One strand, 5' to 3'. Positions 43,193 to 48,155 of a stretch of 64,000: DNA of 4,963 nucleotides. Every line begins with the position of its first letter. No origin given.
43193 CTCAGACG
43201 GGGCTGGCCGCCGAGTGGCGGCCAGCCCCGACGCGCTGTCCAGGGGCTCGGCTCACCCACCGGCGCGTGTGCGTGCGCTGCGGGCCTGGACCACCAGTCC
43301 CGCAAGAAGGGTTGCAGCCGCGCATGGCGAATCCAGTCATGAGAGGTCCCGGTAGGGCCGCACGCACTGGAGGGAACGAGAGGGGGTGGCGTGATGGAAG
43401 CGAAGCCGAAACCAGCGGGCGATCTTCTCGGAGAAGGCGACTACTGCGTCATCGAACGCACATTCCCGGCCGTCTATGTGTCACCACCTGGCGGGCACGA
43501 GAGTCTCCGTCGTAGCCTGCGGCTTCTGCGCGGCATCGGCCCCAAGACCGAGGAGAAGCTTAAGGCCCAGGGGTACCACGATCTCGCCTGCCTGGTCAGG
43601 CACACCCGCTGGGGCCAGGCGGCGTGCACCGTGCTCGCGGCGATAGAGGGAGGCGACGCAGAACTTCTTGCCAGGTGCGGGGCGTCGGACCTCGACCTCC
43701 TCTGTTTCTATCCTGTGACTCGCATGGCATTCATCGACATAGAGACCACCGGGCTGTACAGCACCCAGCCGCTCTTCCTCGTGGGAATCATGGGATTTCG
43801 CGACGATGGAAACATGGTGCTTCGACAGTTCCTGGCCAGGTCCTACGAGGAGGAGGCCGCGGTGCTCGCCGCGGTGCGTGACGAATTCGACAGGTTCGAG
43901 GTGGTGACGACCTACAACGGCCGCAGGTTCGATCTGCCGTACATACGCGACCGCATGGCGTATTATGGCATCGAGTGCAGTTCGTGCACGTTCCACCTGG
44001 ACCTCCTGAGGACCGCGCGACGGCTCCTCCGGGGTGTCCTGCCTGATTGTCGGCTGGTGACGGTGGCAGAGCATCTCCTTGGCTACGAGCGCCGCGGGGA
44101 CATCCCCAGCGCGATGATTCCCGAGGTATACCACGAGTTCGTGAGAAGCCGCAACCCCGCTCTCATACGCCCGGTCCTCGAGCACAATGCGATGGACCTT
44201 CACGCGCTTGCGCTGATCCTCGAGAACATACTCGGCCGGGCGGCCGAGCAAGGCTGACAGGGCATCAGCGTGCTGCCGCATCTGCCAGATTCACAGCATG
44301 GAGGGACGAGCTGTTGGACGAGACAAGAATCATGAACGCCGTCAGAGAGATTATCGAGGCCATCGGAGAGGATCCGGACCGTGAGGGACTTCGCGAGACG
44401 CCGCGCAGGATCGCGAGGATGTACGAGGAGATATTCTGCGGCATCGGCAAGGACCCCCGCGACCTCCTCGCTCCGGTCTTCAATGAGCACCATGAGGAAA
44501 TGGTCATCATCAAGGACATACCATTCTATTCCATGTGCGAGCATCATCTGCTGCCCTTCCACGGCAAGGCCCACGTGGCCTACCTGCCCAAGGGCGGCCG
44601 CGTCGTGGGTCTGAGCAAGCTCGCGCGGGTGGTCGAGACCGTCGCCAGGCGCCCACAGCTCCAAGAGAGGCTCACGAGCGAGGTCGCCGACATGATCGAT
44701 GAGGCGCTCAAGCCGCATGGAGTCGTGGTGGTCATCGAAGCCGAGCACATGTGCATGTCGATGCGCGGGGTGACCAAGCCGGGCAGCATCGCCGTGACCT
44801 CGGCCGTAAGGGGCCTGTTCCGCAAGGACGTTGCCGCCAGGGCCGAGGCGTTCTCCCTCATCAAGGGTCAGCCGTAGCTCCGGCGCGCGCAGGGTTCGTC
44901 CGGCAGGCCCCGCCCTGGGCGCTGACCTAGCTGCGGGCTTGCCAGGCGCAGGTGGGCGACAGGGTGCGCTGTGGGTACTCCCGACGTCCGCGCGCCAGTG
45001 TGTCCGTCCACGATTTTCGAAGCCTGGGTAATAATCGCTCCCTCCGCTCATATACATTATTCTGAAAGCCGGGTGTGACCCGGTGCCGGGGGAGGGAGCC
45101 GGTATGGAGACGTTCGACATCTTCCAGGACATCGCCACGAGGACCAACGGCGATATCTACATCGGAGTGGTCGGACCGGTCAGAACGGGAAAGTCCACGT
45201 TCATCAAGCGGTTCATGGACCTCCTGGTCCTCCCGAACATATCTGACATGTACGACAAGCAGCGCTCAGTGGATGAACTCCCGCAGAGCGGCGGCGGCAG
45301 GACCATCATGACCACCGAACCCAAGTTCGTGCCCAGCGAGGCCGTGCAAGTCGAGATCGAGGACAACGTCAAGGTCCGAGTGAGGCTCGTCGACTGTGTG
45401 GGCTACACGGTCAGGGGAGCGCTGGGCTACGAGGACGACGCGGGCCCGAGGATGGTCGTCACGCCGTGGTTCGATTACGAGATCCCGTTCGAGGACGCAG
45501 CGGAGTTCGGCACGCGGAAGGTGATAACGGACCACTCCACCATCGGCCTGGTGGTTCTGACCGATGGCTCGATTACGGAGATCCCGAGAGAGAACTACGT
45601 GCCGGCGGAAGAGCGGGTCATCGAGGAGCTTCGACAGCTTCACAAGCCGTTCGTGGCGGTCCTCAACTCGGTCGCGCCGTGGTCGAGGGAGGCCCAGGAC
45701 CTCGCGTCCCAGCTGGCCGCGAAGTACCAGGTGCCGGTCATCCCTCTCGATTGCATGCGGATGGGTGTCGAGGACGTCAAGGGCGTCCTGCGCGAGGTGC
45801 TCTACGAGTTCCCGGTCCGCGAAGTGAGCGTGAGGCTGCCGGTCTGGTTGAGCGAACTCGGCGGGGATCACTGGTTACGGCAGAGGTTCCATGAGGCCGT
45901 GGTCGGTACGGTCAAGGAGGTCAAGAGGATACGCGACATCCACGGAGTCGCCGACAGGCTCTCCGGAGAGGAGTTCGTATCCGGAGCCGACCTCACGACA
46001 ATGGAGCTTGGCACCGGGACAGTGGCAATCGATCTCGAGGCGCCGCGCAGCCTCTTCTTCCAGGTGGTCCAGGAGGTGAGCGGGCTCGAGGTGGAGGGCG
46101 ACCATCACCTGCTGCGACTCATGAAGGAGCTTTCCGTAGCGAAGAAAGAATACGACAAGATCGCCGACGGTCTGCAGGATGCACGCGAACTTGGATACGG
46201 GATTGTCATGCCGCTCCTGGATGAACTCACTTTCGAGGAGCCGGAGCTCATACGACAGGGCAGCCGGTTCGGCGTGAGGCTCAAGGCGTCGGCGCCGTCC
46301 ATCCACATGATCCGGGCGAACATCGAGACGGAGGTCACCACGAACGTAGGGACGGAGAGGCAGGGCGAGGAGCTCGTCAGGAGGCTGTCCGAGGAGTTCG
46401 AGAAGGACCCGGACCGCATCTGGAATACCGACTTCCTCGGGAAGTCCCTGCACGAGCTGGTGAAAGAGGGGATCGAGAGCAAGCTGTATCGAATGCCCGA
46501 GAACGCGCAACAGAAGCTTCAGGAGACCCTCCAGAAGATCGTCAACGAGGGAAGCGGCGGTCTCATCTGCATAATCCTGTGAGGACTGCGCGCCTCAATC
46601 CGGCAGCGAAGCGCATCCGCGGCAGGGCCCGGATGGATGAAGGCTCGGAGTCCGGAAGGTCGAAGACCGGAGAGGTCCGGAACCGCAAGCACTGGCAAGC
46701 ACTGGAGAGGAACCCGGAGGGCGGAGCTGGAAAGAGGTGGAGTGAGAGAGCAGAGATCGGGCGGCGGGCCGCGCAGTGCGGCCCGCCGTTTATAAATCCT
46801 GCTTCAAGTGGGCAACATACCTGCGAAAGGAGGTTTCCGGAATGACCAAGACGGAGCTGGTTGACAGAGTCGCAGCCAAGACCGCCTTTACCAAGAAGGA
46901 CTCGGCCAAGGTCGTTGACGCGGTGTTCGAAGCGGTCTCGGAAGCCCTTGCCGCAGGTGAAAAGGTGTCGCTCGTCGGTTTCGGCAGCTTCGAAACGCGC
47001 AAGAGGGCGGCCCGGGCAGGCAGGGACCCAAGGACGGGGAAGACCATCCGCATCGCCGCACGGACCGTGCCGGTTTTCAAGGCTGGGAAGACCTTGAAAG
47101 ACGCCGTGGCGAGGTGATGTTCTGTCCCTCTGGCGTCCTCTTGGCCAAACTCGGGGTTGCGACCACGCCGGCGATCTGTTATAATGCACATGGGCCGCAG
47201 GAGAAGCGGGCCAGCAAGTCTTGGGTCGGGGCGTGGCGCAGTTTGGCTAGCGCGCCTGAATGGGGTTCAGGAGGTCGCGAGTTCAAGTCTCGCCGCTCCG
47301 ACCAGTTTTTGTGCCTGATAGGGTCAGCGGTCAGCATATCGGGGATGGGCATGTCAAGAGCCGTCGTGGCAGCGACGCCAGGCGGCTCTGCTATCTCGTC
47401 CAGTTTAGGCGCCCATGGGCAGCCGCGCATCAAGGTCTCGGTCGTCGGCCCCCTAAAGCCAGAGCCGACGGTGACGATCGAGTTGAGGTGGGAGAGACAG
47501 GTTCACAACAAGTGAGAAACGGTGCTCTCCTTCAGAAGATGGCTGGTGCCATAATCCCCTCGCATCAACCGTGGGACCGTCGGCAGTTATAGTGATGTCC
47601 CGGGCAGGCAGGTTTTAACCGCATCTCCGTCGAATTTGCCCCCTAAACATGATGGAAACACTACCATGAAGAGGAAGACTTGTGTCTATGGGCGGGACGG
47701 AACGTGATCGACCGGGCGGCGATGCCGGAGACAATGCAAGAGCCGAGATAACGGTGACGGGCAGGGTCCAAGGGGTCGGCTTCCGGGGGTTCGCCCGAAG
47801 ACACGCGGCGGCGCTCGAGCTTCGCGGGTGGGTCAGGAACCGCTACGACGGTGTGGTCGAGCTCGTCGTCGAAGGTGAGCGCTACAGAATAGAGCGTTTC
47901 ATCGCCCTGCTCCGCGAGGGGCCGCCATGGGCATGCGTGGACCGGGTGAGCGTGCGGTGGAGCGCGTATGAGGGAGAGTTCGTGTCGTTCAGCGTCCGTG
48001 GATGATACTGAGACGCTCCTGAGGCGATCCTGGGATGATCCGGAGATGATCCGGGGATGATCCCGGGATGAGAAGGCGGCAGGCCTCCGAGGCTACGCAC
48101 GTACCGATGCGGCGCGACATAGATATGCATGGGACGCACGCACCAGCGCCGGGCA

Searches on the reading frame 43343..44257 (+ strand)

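Call 16: search_protein_families(library=pfam, proteins=[window:43343-44257:+], max_evalue=0.001)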
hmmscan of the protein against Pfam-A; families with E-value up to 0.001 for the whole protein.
window:43343-44257:+ (304 aa): 2 families
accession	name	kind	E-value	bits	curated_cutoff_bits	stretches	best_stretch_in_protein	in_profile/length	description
PF13482.12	RNase_H_2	-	5.8e-33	114.6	22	1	129-295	1-163/165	RNase_H superfamily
PF03104.25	DNA_pol_B_exo1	-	1.1e-06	28.7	23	1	167-212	139-187/242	DNA polymerase family B, exonuclease domain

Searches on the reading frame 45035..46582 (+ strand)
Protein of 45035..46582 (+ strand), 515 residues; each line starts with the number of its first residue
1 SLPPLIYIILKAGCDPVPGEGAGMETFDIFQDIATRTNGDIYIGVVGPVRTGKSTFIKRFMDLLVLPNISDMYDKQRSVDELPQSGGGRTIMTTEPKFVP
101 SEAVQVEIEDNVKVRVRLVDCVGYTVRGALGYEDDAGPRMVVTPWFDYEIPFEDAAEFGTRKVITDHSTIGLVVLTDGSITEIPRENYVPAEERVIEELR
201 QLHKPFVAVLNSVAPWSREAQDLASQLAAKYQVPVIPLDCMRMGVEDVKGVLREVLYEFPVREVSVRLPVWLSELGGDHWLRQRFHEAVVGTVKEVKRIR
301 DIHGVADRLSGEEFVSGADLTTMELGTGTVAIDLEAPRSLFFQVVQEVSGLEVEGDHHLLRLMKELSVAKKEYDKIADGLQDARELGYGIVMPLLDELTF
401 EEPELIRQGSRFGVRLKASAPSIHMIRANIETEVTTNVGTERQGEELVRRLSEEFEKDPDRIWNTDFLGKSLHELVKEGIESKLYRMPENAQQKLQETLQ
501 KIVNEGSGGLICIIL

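Call 16: search_protein_families(library=pfam, proteins=[window:45035-46582:+], max_evalue=0.001)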
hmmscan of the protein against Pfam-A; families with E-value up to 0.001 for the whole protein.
window:45035-46582:+ (515 aa): 3 families
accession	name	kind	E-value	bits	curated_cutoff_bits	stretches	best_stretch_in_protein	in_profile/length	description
PF09547.16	SpoIVA_ATPase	-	3.7e-117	390.3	26.6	1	24-260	1-237/237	Stage IV sporulation protein A, ATPase domain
PF20438.3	SpoIVA_middle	-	1.1e-63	215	25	1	261-439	1-179/179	Stage IV sporulation protein A, middle domain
PF20439.3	SpoIVA_C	-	3.1e-34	117.4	25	1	440-515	1-76/76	Sporulation stage IV protein A, C-terminal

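Call 81: find_homologous_proteins(query=window:45083-46582:+, max_evalue=1e-50)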
Query window:45083-46582:+ (499 aa): 8000 proteins with E <= 1e-50 among 8000 candidates; the best 120 are listed.
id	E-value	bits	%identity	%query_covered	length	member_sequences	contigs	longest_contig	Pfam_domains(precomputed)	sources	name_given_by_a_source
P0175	0.0e+0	1095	100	99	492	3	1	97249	PF09547.17,PF20438.4,PF20439.4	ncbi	ncbi:MAG: stage IV sporulation protein A [Bacillota bacterium]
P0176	0.0e+0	1041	95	99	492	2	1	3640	PF09547.17,PF20438.4,PF20439.4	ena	-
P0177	0.0e+0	1039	95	99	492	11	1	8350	PF09547.17,PF20438.4,PF20439.4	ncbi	ncbi:MAG: stage IV sporulation protein A [Bacillota bacterium]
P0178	0.0e+0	1021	94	99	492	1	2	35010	PF09547.17,PF20438.4,PF20439.4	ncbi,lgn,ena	-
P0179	0.0e+0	1016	93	99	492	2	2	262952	PF09547.17,PF20438.4,PF20439.4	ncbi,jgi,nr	ncbi:MAG: stage IV sporulation protein A [Firmicutes bacterium]|jgi:stage IV sporulation protein A|n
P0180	3.6e-282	955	86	99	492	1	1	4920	PF09547.17,PF20438.4,PF20439.4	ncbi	ncbi:MAG: stage IV sporulation protein A [Bacillota bacterium]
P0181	4.0e-280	948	85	99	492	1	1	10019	PF09547.17,PF20438.4,PF20439.4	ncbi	ncbi:MAG: stage IV sporulation protein A [Bacillota bacterium]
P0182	7.2e-280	947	85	99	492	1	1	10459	PF09547.17,PF20438.4,PF20439.4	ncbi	ncbi:MAG: stage IV sporulation protein A [Bacillota bacterium]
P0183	3.1e-275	932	84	99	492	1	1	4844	PF09547.17,PF20438.4,PF20439.4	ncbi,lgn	-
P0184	5.5e-273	925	83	99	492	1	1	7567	PF09547.17,PF20438.4,PF20439.4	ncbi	-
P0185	1.1e-269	914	82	99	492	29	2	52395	PF09547.17,PF20438.4,PF20439.4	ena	-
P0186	5.0e-267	905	81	99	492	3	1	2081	PF09547.17,PF20438.4,PF20439.4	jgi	-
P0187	1.1e-266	904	81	99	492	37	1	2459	PF09547.17,PF20438.4,PF20439.4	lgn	-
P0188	1.4e-264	897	80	99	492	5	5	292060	PF09547.17,PF20438.4,PF20439.4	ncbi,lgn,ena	-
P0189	1.5e-261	887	78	99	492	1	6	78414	PF09547.17,PF20438.4,PF20439.4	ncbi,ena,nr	ncbi:MAG: stage IV sporulation protein A [Firmicutes bacterium]|nr:stage IV sporulation protein A [B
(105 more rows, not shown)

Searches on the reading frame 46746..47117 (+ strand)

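Call 17: search_protein_families(library=pfam, proteins=[window:46746-47117:+], max_evalue=0.001)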
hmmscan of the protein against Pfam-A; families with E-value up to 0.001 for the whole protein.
window:46746-47117:+ (123 aa): 3 families
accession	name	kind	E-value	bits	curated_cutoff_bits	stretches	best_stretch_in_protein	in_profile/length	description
PF00216.26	Bac_DNA_binding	-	2.2e-34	118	22.4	1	33-121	1-89/90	Bacterial DNA-binding protein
PF18291.6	HU-HIG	-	3.1e-08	34.1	26.2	1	33-121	32-118/125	HU domain fused to wHTH, Ig, or Glycine-rich motif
PF10025.14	DUF2267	-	0.00034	21.3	29.8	1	31-72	66-107/122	Uncharacterized conserved protein (DUF2267)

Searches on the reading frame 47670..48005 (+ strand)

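Call 17: search_protein_families(library=pfam, proteins=[window:47670-48005:+], max_evalue=0.001)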
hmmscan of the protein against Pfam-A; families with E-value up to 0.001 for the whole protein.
window:47670-48005:+ (111 aa): 1 family
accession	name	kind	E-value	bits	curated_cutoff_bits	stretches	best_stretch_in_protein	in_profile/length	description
PF00708.24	Acylphosphatase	-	2.3e-26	92.3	22.5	1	26-108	2-84/85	Acylphosphatase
